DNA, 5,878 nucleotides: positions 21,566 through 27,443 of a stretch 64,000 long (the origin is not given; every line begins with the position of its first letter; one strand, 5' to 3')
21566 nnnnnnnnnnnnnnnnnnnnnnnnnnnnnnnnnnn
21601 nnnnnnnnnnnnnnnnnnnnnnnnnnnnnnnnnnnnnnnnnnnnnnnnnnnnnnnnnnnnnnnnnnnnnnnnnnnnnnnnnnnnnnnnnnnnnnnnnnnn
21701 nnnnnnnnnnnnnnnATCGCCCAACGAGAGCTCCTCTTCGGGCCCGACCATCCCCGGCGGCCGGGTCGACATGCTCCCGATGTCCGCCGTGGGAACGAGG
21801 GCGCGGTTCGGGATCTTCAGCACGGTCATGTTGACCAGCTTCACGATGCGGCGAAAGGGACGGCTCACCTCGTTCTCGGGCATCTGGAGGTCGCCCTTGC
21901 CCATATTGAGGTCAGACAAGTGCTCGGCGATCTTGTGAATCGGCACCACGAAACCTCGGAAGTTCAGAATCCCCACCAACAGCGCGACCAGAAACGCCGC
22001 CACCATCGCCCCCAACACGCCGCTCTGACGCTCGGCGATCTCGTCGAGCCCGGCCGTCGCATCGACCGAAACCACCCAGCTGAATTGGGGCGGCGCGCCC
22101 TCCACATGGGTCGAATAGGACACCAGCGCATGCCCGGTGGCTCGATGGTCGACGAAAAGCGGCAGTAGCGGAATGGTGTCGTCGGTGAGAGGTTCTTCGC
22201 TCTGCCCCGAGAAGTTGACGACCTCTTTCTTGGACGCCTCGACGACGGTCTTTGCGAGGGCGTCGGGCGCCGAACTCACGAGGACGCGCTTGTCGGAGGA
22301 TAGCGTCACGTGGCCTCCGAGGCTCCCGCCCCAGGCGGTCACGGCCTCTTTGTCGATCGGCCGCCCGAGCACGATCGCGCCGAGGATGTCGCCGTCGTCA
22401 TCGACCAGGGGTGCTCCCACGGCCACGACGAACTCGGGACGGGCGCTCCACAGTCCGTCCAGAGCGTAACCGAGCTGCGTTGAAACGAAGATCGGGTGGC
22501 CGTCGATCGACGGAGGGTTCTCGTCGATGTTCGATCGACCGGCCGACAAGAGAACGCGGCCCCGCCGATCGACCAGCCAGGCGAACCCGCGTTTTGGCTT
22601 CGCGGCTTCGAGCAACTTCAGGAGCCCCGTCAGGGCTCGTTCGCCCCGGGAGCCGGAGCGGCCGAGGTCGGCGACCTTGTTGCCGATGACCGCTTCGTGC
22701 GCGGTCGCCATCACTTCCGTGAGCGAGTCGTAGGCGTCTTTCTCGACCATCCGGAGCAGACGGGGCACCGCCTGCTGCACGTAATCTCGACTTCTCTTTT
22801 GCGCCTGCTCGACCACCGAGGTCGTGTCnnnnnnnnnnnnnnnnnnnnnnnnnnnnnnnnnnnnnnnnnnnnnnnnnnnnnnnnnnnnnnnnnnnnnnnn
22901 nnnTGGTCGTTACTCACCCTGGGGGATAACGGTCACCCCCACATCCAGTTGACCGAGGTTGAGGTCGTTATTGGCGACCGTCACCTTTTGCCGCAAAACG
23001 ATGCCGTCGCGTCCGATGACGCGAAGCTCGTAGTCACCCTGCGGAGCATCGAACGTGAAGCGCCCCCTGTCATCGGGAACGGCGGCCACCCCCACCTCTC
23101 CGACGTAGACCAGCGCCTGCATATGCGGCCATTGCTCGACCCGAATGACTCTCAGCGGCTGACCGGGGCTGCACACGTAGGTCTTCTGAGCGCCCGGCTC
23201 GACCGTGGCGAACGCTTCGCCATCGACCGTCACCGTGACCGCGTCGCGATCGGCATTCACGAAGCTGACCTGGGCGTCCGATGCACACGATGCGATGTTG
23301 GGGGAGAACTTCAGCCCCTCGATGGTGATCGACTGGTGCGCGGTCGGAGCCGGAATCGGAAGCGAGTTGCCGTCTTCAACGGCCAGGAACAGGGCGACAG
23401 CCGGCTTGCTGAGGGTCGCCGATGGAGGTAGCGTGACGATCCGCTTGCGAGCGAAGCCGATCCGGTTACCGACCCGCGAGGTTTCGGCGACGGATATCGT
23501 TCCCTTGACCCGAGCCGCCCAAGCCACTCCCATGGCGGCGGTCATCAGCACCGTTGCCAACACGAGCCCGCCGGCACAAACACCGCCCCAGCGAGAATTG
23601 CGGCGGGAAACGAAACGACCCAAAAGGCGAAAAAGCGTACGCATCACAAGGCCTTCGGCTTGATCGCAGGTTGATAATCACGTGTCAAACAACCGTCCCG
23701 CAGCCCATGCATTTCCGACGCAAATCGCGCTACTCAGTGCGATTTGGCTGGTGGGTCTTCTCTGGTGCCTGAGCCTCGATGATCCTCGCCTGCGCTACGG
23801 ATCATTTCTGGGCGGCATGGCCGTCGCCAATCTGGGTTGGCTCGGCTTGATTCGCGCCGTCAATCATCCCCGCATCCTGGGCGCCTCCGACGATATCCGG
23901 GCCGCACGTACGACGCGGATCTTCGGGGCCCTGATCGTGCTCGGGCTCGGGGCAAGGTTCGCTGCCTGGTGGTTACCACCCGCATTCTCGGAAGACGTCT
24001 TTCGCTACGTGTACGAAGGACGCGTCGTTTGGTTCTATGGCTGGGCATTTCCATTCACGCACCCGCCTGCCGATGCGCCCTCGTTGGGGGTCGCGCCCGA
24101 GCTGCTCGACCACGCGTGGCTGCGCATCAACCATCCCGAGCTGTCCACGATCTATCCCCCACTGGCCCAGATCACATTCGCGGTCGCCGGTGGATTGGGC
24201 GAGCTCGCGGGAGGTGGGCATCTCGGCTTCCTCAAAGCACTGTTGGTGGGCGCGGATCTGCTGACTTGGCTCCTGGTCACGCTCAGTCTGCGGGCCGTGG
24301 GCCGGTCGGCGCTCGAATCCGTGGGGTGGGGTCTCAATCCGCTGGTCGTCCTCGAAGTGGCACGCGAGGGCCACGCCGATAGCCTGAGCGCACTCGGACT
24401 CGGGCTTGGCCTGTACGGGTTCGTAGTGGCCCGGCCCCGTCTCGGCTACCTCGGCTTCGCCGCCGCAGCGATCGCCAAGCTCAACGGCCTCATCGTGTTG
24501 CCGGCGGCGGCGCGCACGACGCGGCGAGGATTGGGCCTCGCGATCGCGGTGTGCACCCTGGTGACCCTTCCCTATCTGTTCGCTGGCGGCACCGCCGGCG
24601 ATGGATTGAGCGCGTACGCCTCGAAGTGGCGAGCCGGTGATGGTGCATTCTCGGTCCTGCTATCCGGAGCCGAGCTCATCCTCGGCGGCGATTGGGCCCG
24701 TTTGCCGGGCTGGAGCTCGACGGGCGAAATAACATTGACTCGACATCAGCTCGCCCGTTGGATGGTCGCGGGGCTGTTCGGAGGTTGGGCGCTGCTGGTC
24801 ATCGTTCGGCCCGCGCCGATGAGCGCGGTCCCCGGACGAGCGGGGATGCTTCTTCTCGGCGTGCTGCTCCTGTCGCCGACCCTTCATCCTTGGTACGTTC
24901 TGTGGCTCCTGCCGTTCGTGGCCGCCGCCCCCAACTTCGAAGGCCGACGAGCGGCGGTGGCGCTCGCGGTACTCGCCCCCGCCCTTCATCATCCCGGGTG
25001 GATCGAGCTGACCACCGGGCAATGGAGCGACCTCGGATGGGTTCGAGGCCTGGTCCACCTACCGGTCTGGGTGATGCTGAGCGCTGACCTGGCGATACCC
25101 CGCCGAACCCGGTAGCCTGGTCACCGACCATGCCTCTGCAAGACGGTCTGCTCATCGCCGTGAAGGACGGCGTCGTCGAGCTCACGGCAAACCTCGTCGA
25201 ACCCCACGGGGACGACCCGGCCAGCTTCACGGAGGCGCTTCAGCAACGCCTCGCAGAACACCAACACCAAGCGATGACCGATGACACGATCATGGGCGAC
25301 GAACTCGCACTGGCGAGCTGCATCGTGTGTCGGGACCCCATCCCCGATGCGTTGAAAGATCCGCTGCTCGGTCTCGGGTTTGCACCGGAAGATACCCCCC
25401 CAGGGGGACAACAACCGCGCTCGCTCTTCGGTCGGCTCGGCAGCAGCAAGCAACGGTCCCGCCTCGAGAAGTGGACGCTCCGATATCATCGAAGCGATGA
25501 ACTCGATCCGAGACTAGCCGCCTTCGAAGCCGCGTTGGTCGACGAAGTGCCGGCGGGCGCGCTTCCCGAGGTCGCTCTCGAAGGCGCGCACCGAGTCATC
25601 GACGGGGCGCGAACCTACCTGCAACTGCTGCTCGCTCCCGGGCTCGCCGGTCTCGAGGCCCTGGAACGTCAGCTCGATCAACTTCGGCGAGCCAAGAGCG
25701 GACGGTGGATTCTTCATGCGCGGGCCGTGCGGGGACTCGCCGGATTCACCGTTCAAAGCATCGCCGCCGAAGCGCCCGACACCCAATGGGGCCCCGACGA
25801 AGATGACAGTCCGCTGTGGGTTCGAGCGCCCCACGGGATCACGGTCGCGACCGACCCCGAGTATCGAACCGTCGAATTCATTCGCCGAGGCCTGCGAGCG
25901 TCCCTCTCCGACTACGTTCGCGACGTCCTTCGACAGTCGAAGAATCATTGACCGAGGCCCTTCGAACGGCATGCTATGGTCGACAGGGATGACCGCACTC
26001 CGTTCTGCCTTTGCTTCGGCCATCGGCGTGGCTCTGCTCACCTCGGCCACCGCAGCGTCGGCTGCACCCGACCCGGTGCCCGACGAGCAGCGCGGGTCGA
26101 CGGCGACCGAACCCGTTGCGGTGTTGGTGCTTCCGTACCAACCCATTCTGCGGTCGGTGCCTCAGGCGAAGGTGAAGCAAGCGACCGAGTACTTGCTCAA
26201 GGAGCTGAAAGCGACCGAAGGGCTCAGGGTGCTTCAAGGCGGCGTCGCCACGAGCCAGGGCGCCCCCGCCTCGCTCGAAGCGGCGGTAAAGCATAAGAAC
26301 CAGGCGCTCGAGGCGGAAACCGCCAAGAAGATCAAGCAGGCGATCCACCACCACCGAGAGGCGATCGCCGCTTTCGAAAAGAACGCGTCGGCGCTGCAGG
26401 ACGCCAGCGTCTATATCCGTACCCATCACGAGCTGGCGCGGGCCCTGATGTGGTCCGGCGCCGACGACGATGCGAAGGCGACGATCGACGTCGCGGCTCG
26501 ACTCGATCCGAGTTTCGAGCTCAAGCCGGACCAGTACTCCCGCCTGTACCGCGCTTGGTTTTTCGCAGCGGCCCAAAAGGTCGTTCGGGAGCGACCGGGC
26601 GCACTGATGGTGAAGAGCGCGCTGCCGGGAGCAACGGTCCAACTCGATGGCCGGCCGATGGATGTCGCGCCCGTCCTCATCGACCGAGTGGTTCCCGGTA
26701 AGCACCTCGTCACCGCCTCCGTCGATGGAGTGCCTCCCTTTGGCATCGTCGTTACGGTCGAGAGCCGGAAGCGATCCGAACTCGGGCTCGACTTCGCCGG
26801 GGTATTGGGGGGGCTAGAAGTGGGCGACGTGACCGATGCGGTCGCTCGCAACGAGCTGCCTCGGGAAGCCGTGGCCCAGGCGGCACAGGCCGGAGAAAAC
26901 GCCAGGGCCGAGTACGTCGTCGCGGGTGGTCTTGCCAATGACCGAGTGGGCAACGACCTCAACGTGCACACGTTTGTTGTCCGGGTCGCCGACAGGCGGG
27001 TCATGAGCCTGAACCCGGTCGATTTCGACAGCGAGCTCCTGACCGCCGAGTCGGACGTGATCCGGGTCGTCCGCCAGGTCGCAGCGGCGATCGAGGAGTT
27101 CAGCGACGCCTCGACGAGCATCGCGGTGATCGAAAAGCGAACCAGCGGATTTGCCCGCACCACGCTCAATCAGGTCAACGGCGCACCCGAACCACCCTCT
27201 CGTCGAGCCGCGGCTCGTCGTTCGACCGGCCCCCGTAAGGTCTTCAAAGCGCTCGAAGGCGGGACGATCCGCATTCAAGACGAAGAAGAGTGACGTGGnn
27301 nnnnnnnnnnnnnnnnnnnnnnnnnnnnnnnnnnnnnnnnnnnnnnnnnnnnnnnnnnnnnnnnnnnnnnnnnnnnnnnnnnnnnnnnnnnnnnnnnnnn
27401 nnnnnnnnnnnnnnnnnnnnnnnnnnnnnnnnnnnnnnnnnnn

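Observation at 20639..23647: dCache-HAMP receptor whose output is a long poly-Pro linker plus an unassigned roughly 75-aa C-terminal domain, co-oriented with a secreted beta-rich protein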

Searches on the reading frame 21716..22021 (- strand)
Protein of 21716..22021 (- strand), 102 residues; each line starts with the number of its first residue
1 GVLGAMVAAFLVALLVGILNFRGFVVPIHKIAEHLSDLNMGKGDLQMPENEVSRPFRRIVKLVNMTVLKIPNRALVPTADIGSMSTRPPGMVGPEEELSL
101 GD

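Call 35: search_protein_families(library=pfam, proteins=[window:21716-22021:-], max_evalue=10)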
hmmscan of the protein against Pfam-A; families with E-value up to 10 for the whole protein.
seq(102 aa): 0 families

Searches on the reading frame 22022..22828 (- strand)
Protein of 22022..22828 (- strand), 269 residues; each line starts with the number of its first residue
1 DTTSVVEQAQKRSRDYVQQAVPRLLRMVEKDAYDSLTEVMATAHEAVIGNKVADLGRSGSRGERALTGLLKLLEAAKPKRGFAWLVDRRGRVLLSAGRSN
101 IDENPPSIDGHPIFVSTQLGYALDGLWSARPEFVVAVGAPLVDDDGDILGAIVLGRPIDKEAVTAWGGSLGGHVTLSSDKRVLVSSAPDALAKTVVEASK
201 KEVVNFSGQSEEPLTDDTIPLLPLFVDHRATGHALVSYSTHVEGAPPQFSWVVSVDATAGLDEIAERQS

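Call 35: search_protein_families(library=pfam, proteins=[window:22022-22828:-], max_evalue=10)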
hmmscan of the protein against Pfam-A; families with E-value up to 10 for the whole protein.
seq(269 aa): 2 families
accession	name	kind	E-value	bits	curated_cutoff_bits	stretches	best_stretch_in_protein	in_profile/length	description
PF02743.24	dCache_1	-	9e-06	25.8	45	2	120-159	114-153/240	Cache domain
PF23850.1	DUF7213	-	0.11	13.1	27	1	127-152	23-48/76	Family of unknown function (DUF7213)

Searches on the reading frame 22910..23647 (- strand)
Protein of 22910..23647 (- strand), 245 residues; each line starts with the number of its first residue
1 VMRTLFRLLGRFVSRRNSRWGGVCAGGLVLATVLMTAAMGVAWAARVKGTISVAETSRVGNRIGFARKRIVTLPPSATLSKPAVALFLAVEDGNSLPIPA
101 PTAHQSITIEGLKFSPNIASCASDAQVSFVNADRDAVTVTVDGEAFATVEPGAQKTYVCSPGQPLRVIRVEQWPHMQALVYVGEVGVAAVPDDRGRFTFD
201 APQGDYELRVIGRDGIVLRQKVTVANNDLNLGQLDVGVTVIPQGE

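Call 3: search_protein_families(library=pfam, proteins=[window:22910-23647:-], max_evalue=0.1)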
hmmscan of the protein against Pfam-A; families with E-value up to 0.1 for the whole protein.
window:22910-23647:- (245 aa): 1 family
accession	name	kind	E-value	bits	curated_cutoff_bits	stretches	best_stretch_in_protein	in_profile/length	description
PF13715.12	CarbopepD_reg_2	-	0.0068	16.8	32.2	1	176-226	15-66/88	CarboxypepD_reg-like domain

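Call 4: search_protein_families(library=ncbifam, proteins=[window:22910-23647:-], max_evalue=0.1)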
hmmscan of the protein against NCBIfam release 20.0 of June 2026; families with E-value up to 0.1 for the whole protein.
window:22910-23647:- (245 aa): 1 family
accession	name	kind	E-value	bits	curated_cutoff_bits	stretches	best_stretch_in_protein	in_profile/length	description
NF040942.2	hypo_ExtJ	equivalog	0.045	14.1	52.5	0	28-53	7-32/77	selenite/tellurite reduction operon protein ExtJ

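Call 35: search_protein_families(library=pfam, proteins=[window:22913-23515:-], max_evalue=10)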
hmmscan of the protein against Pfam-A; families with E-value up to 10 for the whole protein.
seq(201 aa): 1 family
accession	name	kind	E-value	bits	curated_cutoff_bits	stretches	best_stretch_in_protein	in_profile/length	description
PF13715.12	CarbopepD_reg_2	-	0.0043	17.5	32.2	1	132-182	15-66/88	CarboxypepD_reg-like domain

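Call 62: search_protein_families(library=pfam, alignment_id=A3, max_evalue=0.01)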
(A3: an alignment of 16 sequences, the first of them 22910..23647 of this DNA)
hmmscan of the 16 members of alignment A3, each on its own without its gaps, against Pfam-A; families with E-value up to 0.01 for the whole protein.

A. member 1, window:22910-23647:- (245 aa): 1 family
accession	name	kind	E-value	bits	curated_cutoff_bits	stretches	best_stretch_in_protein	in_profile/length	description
PF13715.12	CarbopepD_reg_2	-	0.0068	16.8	32.2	0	176-226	15-66/88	CarboxypepD_reg-like domain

B. families by the number of members that match (of 16 scanned): 5 families
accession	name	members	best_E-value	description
PF13620.12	CarboxypepD_reg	7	1.5e-05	Carboxypeptidase regulatory-like domain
PF14686.12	fn3_3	5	3.8e-08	Polysaccharide lyase family 4, domain II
PF13715.12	CarbopepD_reg_2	3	5.6e-05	CarboxypepD_reg-like domain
PF06832.18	BiPBP_C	1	9.5e-05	Penicillin-Binding Protein C-terminus Family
PF09430.16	EMC7_beta-sandw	1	0.003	ER membrane protein complex subunit 7, beta-sandwich domain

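Call 63: search_solved_structures(query=A3, max_evalue=1)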
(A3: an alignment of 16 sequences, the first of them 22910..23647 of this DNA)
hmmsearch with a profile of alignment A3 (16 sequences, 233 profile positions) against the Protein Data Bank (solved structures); distinct sequences matched with E-value up to 1: 12.
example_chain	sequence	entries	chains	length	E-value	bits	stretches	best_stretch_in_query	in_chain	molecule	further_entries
6hbe_A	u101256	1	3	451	4.6e-05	26.5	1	88-119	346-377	Copper-containing nitrite reductase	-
8bl3_A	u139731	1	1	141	4.7e-05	26.4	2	112-150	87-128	scIg12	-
8bl6_A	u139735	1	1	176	4.8e-05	26.4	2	112-150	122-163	dIG14-scdim-EF62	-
9c7v_B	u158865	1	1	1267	6e-05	26.1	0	176-198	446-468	BOS complex subunit NOMO2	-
4hcf_A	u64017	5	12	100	0.046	16.6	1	81-151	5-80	Cupredoxin 1 | Cytochrome B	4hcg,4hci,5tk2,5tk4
9gbc_A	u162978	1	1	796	0.11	15.4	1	153-222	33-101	TonB-linked outer membrane receptor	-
7skp_A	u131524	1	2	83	0.17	14.8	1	112-150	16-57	De novo synthetic protein DIG14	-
7zqe_M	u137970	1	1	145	0.22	14.4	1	59-150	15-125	Plastocyanin, chloroplastic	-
1pla_A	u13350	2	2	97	0.27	14.1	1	97-139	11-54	PLASTOCYANIN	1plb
9cck_A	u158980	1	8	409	0.34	13.8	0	105-167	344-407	Copper-containing nitrite reductase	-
1bxu_A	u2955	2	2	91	0.53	13.2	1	98-150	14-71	PLASTOCYANIN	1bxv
8fop_B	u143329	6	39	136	0.68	12.8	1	28-137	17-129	Virion-associated protein | Tail-tube, gp21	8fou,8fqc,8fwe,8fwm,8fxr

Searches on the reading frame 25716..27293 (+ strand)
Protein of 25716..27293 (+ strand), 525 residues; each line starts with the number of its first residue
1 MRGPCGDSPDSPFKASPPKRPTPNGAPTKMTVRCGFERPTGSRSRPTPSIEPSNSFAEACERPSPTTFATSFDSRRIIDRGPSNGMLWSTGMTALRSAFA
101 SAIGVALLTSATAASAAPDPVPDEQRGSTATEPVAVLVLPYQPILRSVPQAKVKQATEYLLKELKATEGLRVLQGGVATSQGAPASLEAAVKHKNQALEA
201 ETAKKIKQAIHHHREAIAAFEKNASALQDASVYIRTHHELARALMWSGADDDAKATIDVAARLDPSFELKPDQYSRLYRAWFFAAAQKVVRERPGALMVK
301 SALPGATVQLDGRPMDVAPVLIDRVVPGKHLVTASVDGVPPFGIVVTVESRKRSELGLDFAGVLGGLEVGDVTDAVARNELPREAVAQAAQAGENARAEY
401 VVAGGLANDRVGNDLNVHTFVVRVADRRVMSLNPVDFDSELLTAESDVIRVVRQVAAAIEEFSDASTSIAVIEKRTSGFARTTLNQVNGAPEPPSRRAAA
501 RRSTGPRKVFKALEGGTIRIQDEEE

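Call 22: search_protein_families(library=pfam, proteins=[window:25716-27293:+], max_evalue=0.001)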
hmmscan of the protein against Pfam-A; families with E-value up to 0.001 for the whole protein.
window:25716-27293:+ (525 aa): 1 family
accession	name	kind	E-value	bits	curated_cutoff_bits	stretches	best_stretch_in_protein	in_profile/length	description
PF08308.17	PEGA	-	0.00059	20.1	20.8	0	296-352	3-59/71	PEGA domain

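Call 23: search_protein_families(library=ncbifam, proteins=[window:25716-27293:+], max_evalue=0.00001)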
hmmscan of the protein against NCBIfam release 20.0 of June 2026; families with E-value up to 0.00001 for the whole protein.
window:25716-27293:+ (525 aa): 0 families
